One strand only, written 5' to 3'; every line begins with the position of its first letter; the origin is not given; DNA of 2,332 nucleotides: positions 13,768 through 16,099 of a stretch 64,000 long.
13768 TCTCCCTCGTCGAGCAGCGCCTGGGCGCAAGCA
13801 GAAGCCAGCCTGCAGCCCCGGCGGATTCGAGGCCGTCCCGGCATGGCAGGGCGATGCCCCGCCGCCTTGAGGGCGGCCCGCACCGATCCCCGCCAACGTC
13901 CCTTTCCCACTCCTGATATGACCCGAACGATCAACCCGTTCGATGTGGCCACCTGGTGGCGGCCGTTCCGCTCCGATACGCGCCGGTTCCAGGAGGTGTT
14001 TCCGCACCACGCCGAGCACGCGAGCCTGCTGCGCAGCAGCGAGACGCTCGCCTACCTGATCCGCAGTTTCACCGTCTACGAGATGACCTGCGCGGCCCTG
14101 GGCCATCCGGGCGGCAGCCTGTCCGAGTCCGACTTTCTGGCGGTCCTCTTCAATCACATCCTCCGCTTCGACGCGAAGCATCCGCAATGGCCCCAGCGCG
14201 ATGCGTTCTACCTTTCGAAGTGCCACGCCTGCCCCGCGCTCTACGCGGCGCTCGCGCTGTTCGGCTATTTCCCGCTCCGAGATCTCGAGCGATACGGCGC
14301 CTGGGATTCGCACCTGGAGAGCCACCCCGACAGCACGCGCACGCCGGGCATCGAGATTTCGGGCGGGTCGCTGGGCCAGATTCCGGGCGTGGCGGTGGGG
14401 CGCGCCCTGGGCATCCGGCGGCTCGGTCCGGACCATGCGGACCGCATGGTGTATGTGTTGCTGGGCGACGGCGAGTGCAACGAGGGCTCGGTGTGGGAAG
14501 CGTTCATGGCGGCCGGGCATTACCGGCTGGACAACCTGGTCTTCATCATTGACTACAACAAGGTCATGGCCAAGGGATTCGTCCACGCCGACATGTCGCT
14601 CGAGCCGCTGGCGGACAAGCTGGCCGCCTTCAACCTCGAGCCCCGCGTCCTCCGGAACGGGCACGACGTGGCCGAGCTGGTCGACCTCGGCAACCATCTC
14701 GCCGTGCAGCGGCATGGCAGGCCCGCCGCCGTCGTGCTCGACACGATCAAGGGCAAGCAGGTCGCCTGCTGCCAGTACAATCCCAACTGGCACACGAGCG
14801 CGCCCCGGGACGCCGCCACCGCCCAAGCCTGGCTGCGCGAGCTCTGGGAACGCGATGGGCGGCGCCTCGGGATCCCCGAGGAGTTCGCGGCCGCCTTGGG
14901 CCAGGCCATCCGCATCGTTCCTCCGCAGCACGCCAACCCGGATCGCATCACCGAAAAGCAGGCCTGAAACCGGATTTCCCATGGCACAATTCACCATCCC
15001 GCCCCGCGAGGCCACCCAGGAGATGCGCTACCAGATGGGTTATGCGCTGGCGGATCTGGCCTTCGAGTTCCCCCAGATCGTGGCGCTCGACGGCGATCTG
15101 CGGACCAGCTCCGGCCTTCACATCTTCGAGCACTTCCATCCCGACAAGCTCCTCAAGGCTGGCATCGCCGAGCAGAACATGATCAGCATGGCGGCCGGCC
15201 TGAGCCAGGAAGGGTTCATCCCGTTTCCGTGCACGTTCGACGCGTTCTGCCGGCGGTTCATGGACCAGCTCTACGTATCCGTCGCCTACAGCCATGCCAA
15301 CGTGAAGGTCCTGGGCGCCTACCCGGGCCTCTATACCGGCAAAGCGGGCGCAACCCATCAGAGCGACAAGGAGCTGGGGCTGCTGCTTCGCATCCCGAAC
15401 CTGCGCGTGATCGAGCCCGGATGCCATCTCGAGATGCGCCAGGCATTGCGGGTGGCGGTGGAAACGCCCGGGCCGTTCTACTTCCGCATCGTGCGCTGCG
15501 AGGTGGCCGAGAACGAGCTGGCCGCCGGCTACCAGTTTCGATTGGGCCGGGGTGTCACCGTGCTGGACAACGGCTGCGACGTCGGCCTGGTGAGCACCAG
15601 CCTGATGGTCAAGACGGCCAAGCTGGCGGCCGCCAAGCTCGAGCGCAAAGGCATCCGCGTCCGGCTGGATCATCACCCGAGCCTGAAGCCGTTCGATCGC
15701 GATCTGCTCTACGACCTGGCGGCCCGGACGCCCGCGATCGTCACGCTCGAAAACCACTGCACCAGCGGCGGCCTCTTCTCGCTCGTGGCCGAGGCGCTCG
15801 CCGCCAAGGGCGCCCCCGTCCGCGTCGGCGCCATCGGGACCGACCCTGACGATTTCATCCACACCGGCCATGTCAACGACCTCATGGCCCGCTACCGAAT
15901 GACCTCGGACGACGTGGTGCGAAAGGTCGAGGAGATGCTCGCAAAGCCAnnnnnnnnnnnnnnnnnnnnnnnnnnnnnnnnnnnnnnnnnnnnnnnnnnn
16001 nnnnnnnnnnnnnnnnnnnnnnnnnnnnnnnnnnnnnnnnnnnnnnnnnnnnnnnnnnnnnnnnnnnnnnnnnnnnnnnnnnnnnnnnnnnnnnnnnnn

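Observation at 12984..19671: GntR-controlled locus: split transketolase, racemase-like isomerase, MFS transporter and DUF4038/GH140-like hydrolase, possibly for a branched or rare pentose such as apiose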

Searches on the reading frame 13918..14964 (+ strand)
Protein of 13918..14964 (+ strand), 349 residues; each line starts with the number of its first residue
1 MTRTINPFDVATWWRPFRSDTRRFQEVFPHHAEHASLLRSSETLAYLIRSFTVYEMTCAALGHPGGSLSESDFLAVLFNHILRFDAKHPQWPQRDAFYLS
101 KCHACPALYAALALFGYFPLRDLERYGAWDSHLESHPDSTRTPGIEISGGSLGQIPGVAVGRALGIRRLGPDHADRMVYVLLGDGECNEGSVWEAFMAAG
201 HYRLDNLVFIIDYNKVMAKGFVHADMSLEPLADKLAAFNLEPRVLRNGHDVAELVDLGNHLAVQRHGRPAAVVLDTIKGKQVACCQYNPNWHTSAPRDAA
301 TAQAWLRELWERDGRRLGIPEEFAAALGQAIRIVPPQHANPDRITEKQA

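Call 6: search_protein_families(library=pfam, proteins=[window:13918-14964:+], max_evalue=0.01)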
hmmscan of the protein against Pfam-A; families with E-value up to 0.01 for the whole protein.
seq(349 aa): 2 families
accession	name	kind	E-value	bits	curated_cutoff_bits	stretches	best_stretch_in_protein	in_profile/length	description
PF00456.26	Transketolase_N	-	3.2e-39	135.3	22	1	44-327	5-293/334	Transketolase, thiamine diphosphate binding domain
PF00676.26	E1_dh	-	0.0044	16.4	22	1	156-217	108-164/300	Dehydrogenase E1 component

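Call 7: search_protein_families(library=ncbifam, proteins=[window:13918-14964:+], max_evalue=0.01)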
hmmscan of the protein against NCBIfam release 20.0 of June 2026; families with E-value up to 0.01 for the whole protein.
seq(349 aa): 10 families
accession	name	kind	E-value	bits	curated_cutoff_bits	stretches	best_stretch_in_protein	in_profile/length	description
NF004559.0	PRK05899.2-5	equivalog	1.8e-64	218.1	488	1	36-312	13-282/627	transketolase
TIGR00232.1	tktlase_bact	equivalog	6.8e-42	143.7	682.25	1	45-322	4-285/654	transketolase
NF004556.0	PRK05899.2-2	equivalog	7.1e-37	127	575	1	43-309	19-276/639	transketolase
NF004558.0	PRK05899.2-4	equivalog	5.5e-33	114.3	788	1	47-241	9-208/651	transketolase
TIGR00759.1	aceE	equivalog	2.6e-11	42.3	859.9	1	62-224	102-267/885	pyruvate dehydrogenase (acetyl-transferring), homodimeric type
TIGR03186.1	AKGDH_not_PDH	exception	3.1e-11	42.3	1408.3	1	42-221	85-264/889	alpha-ketoglutarate dehydrogenase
TIGR03182.1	PDH_E1_alph_y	equivalog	7.2e-07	28.4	393.85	1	154-262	115-217/315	pyruvate dehydrogenase (acetyl-transferring) E1 component subunit alpha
TIGR03181.1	PDH_E1_alph_x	equivalog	2.5e-05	23.3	411.35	1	158-252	130-219/341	pyruvate dehydrogenase (acetyl-transferring) E1 component subunit alpha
NF003616.0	PRK05261.1-1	subfamily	0.0002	19.7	777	1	141-198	132-182/788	phosphoketolase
NF008968.0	PRK12315.1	subfamily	0.00031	19.1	510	1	175-304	136-272/582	1-deoxy-D-xylulose-5-phosphate synthase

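Call 28: search_solved_structures(query=window:13918-14964:+, max_evalue=1e-10)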
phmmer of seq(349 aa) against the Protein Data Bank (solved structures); distinct sequences matched with E-value up to 1e-10: 41.
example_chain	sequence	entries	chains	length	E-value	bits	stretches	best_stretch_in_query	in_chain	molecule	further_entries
6yak_AAA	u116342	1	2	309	2.2e-62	214.2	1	44-305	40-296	N-terminal component of the split chain transketolase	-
4kxu_A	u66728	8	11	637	1.1e-36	129.7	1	36-312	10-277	Transketolase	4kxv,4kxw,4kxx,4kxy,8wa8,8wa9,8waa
6rjb_A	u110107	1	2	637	1.1e-36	129.7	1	36-312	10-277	Transketolase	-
3mos_A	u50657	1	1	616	1.2e-36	129.6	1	37-312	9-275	Transketolase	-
3ooy_A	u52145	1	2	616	2e-36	128.8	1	43-312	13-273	Transketolase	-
6ha3_A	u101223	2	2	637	3e-36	128.3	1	36-312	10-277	Transketolase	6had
7wrr_A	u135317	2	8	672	1.8e-29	106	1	36-224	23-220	Transketolase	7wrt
2e6k_A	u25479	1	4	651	3.7e-29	104.9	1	40-224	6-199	Transketolase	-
3m34_A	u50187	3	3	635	6.6e-27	97.5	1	54-255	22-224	Transketolase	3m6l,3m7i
3l84_A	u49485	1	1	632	7.5e-27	97.4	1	55-255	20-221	Transketolase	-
8cip_A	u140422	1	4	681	9.9e-27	97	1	30-257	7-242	Transketolase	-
8ci0_AAA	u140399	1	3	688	1.4e-26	96.5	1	47-223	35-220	Transketolase, chloroplastic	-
1itz_A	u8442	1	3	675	1.5e-26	96.4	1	47-223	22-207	Transketolase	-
8r3o_A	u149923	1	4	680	2.9e-25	92.1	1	43-279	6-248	Transketolase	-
5hgx_A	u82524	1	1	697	6.6e-25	91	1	46-223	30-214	Transketolase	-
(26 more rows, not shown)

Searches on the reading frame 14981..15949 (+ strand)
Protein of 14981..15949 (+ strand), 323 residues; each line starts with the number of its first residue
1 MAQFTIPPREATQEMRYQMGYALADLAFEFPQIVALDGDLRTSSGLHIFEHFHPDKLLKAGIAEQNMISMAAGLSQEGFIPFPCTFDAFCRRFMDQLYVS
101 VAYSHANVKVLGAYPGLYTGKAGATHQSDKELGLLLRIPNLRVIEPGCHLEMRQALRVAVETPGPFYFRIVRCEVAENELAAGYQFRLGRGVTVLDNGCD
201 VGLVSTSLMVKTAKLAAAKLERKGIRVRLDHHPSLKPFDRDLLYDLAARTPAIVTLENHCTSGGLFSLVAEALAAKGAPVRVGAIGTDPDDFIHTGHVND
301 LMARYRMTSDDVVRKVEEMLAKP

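Call 6: search_protein_families(library=pfam, proteins=[window:14981-15949:+], max_evalue=0.01)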
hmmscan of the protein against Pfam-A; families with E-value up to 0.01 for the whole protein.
seq(323 aa): 2 families
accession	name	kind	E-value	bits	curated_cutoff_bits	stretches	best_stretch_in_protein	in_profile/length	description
PF02779.29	Transket_pyr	-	3.5e-27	95.6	27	1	14-172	4-169/174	Transketolase, pyrimidine binding domain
PF02780.25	Transketolase_C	-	3.8e-17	62.8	25.9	1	194-285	5-102/124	Transketolase, C-terminal domain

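Call 7: search_protein_families(library=ncbifam, proteins=[window:14981-15949:+], max_evalue=0.01)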
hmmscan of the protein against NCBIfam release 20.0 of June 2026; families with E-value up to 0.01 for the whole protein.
seq(323 aa): 9 families
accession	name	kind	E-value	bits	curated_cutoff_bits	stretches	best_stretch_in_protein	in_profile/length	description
NF004559.0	PRK05899.2-5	equivalog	2.8e-49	167.9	488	1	15-321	320-625/627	transketolase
TIGR00204.1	dxs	equivalog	7.3e-40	137.1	465.95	1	20-320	317-615/616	1-deoxy-D-xylulose-5-phosphate synthase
NF004556.0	PRK05899.2-2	equivalog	6.3e-31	107.3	575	1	11-320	320-638/639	transketolase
NF003933.0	PRK05444.2-2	equivalog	2.8e-30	105.4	395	1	13-319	289-604/606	1-deoxy-D-xylulose-5-phosphate synthase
NF008968.0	PRK12315.1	subfamily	5.9e-26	90.9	510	1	29-320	295-581/582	1-deoxy-D-xylulose-5-phosphate synthase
TIGR00232.1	tktlase_bact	equivalog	1.8e-12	46.4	682.25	1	16-240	352-582/654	transketolase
NF006667.0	PRK09212.1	subfamily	3.6e-11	42.5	321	1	37-273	35-276/327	pyruvate dehydrogenase complex E1 component subunit beta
NF008854.0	PRK11892.1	equivalog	4.6e-09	35.5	454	1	49-273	183-415/464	pyruvate dehydrogenase complex E1 component subunit beta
NF004558.0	PRK05899.2-4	equivalog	1e-08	34.1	788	1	48-236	384-573/651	transketolase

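Call 80: list_cluster_members(proteins=[P0001, P0121, window:15949-16806:+, window:14981-15949:+])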
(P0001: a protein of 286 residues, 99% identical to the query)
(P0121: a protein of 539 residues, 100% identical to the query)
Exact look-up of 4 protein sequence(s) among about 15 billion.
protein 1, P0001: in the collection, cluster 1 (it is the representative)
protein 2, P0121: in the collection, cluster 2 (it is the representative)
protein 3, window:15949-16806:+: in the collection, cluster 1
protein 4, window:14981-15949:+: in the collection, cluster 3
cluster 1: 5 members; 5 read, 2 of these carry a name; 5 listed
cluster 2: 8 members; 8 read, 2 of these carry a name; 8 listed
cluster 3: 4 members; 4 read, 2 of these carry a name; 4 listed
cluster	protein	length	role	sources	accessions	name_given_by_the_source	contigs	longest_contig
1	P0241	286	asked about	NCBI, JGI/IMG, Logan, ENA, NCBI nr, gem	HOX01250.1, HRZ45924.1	MAG TPA: aspartate/glutamate racemase family protein [Candidatus Paceibacterota bacterium] | aspartate/glutamate racemase family protein [Verrucomicrobiota bacterium]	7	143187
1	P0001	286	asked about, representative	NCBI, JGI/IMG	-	-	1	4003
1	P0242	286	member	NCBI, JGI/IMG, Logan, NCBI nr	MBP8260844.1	MAG: aspartate/glutamate racemase family protein [Verrucomicrobia bacterium] | aspartate/glutamate racemase family protein [Verrucomicrobiota bacterium]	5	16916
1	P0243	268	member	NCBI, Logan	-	-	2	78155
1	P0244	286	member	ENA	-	-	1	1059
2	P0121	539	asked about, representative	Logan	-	-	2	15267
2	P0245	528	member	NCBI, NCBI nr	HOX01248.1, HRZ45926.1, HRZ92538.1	MAG TPA: DUF5060 domain-containing protein [Candidatus Paceibacterota bacterium] | DUF5060 domain-containing protein [Verrucomicrobiota bacterium]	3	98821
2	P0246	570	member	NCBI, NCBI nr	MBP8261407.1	MAG: DUF5060 domain-containing protein, partial [Verrucomicrobia bacterium] | DUF5060 domain-containing protein [Verrucomicrobiota bacterium]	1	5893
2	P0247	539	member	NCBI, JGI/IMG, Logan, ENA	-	-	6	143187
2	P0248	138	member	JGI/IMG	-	-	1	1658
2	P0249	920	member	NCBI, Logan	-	-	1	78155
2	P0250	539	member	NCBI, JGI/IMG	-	-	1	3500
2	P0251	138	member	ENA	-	-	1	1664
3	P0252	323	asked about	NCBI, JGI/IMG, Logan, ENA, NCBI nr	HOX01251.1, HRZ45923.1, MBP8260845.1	MAG TPA: transketolase C-terminal domain-containing protein [Candidatus Paceibacterota ... | transketolase family protein [Verrucomicrobiota bacterium]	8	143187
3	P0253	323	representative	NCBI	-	-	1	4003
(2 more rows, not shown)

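Call 85: search_solved_structures(query=window:14981-15949:+, max_evalue=1e-15, show_alignments=3)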
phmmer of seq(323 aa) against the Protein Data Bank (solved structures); distinct sequences matched with E-value up to 1e-15: 17.
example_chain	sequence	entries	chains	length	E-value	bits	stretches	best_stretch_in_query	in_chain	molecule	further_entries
6yaj_AAA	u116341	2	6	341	5.1e-53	184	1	16-320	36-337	C-terminal chain of split transketolase from Carboxydothermus hydrogenoformans | C-terminal component of the split chain transketolase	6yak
6ha3_A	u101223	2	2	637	1.1e-32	117.2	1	16-276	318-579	Transketolase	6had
4kxu_A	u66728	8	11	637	1.1e-32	117.2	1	16-276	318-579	Transketolase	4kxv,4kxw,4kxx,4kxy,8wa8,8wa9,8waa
3ooy_A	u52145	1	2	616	1.3e-32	116.9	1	16-276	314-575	Transketolase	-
6rjb_A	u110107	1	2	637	1.4e-32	116.8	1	16-276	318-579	Transketolase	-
3mos_A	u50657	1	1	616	1.4e-32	116.8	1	16-276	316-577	Transketolase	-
6xxg_AAA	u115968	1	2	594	4.6e-25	92.1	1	19-304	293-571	1-deoxy-D-xylulose-5-phosphate synthase,1-deoxy-D-xylulose-5-phosphate synthase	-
2o1x_A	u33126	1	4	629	5.3e-25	91.9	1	19-304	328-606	1-deoxy-D-xylulose-5-phosphate synthase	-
6ouv_A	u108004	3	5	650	5.7e-25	91.9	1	19-304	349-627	1-deoxy-D-xylulose-5-phosphate synthase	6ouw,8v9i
8a29_A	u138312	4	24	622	5.1e-23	85.4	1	18-317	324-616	1-deoxy-D-xylulose-5-phosphate synthase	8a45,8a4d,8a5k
9hn8_A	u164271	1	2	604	7.4e-23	84.9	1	25-318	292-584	1-deoxy-D-xylulose-5-phosphate synthase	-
2o1s_A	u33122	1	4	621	1.1e-22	84.4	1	23-319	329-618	1-deoxy-D-xylulose-5-phosphate synthase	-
8ogh_A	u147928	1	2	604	1.7e-22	83.7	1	25-318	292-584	1-deoxy-D-xylulose-5-phosphate synthase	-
7a9h_AAA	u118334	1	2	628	1.9e-22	83.5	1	25-318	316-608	1-deoxy-D-xylulose-5-phosphate synthase,1-deoxy-D-xylulose-5-phosphate synthase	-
7a9g_AAA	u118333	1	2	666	2.5e-22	83.2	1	26-318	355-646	1-deoxy-D-xylulose-5-phosphate synthase,1-deoxy-D-xylulose-5-phosphate synthase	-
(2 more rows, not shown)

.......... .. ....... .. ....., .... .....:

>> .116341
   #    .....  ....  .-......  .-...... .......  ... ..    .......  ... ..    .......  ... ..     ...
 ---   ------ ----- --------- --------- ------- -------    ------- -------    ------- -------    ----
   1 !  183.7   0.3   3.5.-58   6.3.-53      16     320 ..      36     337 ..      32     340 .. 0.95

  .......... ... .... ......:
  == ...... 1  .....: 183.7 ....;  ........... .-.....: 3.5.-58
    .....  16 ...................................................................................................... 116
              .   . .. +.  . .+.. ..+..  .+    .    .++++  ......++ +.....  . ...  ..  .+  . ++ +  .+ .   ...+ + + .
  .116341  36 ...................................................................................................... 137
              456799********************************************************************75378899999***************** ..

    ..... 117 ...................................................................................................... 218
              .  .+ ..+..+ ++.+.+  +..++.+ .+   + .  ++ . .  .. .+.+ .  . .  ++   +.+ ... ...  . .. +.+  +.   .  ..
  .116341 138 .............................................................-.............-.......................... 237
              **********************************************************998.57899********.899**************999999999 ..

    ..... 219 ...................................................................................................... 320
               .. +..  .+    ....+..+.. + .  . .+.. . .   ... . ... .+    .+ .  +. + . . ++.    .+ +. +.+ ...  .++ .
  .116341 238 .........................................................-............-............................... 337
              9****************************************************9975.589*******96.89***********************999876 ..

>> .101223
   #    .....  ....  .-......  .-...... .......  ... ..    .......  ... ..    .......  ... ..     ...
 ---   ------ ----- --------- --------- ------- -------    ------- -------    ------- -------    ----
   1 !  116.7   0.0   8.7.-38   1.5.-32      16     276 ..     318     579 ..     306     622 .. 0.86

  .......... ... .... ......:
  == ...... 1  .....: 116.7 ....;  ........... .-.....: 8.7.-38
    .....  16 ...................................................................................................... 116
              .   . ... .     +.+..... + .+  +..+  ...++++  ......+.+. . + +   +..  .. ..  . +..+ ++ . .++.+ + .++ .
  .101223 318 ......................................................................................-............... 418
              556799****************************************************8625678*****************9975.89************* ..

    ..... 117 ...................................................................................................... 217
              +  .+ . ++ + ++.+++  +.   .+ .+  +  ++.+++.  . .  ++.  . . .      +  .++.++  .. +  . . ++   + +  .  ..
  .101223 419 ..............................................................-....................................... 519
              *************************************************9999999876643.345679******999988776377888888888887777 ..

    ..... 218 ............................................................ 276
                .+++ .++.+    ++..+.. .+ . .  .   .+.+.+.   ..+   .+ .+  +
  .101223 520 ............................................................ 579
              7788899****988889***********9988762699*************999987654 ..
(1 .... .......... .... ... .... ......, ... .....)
